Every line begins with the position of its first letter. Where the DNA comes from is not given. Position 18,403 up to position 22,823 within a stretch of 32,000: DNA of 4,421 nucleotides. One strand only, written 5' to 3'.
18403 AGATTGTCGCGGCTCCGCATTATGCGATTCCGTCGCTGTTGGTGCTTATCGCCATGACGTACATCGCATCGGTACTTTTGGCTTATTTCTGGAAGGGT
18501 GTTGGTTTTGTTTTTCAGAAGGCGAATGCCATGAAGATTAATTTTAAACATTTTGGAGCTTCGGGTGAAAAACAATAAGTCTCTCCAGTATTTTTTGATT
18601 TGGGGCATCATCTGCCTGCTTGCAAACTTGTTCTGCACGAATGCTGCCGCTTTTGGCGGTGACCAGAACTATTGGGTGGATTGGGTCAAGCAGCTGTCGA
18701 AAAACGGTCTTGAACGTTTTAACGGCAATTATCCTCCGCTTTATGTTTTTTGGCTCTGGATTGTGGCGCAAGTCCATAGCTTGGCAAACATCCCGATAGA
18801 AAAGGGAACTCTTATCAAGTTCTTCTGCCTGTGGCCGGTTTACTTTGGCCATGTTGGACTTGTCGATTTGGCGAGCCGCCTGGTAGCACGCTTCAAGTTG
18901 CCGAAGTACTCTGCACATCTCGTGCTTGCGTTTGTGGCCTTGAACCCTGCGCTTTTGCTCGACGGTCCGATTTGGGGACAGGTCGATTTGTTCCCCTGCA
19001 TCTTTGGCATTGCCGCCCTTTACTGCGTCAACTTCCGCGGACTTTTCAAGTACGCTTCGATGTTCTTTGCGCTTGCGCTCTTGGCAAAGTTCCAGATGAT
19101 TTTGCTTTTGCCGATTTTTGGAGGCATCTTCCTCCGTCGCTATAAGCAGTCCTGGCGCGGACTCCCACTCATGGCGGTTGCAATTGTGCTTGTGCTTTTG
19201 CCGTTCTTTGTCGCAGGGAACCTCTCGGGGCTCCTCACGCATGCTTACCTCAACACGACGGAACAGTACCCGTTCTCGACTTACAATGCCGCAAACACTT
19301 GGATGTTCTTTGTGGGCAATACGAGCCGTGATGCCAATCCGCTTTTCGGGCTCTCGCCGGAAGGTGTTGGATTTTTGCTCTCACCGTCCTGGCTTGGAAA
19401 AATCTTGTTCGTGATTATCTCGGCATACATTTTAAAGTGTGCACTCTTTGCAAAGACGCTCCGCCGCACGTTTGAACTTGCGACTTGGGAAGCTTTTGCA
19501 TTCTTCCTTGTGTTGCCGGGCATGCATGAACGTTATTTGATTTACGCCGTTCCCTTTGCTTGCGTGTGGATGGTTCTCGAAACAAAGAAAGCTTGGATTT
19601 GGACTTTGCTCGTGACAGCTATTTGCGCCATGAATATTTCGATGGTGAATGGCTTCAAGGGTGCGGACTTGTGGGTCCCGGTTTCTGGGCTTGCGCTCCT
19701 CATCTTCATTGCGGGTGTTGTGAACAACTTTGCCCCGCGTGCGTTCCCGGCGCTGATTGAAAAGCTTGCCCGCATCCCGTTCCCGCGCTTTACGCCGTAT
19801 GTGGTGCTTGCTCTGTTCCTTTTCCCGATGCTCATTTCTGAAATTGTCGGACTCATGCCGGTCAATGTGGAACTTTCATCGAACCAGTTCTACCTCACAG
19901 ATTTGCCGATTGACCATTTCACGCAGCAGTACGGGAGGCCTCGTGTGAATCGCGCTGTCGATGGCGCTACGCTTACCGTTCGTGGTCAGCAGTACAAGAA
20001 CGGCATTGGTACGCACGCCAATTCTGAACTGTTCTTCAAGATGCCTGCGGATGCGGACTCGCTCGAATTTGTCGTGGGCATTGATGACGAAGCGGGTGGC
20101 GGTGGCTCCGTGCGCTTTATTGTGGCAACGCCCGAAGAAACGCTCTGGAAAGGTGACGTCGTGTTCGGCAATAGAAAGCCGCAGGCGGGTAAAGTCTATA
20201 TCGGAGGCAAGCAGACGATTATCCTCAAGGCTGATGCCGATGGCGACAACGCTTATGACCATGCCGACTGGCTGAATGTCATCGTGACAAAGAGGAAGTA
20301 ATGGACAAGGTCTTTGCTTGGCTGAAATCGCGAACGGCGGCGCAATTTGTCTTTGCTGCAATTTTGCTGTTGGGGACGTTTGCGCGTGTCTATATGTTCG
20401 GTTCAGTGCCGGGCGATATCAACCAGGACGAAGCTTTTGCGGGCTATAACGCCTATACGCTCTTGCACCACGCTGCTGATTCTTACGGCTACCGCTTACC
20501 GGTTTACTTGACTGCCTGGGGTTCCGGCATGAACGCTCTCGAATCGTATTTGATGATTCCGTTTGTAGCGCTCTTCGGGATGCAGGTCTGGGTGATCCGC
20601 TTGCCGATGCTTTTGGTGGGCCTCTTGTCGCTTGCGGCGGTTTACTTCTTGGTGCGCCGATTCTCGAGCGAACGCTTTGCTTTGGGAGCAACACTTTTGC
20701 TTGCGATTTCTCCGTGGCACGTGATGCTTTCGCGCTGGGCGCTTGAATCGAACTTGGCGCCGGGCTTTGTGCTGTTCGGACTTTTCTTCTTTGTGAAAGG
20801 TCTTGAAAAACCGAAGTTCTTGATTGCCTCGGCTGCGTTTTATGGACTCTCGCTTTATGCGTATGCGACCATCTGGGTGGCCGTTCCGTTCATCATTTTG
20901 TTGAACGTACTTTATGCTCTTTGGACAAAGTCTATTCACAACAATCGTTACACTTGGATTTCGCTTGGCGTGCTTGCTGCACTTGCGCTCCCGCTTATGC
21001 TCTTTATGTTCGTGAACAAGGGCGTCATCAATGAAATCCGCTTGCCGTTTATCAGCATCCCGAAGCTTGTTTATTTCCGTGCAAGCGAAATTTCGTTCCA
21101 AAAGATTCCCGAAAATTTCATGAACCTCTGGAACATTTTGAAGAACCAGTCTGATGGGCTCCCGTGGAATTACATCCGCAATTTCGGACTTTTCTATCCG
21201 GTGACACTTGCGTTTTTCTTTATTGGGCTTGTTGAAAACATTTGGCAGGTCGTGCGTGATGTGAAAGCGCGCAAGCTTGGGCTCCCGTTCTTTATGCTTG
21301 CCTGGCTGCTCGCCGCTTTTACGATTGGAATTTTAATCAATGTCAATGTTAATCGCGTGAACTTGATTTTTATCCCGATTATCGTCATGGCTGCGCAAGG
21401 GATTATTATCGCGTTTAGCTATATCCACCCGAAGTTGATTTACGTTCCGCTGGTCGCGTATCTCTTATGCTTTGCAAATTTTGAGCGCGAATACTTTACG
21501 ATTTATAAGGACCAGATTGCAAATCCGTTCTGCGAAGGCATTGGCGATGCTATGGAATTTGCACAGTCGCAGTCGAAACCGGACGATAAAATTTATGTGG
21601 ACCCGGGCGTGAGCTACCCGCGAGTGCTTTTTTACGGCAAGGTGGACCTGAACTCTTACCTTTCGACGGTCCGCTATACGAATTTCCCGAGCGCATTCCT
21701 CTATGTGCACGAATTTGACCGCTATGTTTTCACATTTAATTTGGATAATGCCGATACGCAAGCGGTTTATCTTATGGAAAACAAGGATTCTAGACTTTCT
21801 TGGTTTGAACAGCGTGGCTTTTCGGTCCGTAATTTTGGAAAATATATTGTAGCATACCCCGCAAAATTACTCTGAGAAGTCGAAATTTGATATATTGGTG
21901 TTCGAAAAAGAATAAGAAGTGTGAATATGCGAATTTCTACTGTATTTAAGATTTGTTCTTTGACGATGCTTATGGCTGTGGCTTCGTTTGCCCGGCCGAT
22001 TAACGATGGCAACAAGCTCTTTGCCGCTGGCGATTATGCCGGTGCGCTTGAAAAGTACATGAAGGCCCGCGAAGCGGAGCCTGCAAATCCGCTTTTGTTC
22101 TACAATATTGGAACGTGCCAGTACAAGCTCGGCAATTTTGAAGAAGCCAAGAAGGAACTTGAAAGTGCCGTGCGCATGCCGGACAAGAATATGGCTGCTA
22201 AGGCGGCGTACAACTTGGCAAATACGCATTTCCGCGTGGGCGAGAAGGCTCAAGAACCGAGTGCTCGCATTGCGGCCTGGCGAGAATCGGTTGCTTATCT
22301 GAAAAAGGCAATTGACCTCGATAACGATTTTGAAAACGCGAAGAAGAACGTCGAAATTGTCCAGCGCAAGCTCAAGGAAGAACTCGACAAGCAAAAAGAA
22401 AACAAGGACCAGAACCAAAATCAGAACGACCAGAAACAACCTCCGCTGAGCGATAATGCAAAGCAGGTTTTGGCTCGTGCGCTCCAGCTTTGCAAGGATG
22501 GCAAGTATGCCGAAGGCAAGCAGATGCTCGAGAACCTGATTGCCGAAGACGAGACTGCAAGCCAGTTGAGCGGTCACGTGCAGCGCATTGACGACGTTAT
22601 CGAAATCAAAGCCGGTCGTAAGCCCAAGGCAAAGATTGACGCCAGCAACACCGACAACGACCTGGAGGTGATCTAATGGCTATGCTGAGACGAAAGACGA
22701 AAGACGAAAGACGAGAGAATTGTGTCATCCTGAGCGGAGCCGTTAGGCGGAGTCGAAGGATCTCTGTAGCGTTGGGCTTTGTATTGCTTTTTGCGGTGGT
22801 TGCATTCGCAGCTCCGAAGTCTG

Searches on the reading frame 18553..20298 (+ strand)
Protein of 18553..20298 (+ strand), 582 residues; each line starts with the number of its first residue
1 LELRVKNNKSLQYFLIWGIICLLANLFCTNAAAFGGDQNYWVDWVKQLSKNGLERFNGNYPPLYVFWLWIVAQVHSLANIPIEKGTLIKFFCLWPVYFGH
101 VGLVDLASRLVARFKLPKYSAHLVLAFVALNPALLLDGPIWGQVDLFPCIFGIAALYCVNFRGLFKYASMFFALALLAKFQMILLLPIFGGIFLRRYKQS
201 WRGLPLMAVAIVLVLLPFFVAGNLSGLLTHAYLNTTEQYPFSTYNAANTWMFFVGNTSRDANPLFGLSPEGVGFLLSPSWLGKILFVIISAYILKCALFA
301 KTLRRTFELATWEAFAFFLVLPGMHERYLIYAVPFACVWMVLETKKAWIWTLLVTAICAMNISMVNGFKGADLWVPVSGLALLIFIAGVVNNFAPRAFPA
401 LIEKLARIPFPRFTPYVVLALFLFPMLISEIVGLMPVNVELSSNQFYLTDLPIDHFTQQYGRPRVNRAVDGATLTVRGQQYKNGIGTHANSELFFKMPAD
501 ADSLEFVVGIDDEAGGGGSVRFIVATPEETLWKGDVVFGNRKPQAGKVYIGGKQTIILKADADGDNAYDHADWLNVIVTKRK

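Call 25: search_protein_families(library=pfam, proteins=[window:18553-20298:+], max_evalue=0.001)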
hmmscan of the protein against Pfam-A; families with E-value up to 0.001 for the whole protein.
window:18553-20298:+ (582 aa): 1 family
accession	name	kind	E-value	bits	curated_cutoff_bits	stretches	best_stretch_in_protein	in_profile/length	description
PF08305.17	NPCBM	-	2.2e-30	105.9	23.9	1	445-576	2-134/137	NPCBM/NEW2 domain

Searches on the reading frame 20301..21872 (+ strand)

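Call 25: search_protein_families(library=pfam, proteins=[window:20301-21872:+], max_evalue=0.001)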
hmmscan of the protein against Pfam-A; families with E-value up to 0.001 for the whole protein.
window:20301-21872:+ (524 aa): 1 family
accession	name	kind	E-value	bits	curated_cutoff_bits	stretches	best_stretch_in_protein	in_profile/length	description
PF13231.12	PMT_2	-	3e-11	44.2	26.1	1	83-230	8-155/160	Dolichyl-phosphate-mannose-protein mannosyltransferase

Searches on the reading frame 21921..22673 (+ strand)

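Call 25: search_protein_families(library=pfam, proteins=[window:21921-22673:+], max_evalue=0.001)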
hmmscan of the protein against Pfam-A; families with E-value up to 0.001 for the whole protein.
window:21921-22673:+ (251 aa): 11 families
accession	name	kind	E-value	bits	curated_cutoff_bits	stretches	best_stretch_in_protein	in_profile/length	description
PF14559.12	TPR_19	-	2.3e-10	41.1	25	1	33-86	1-54/68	Tetratricopeptide repeat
PF07719.23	TPR_2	-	2.5e-10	40.1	27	0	58-85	2-29/34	Tetratricopeptide repeat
PF13414.12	TPR_11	-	5.2e-09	36.1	26.8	1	30-71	1-42/42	TPR repeat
PF13432.12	TPR_16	-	6.3e-09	36.6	32.7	1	31-84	5-58/65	Tetratricopeptide repeat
PF00515.34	TPR_1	-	2.5e-08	33.8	27.8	1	59-81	3-25/34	Tetratricopeptide repeat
PF13181.12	TPR_8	-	3.1e-06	27.4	25.7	0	60-86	4-30/34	Tetratricopeptide repeat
PF13424.12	TPR_12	-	7.2e-05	23.3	30.1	0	33-86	13-74/77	Tetratricopeptide repeat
PF13428.12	TPR_14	-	0.00035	21.4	23.5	0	33-61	11-39/44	Tetratricopeptide repeat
PF12895.13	ANAPC3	-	0.00038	21.1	27.2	0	33-82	33-81/82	Anaphase-promoting complex, cyclosome, subunit 3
PF21545.3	T7SS_EccA1_N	-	0.00038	20.3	27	0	175-210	94-129/272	T7SS, ESX-1 secretion system protein EccA1, N-terminal domain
PF13371.12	TPR_9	-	0.00099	19.5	35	0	53-96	25-68/73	Tetratricopeptide repeat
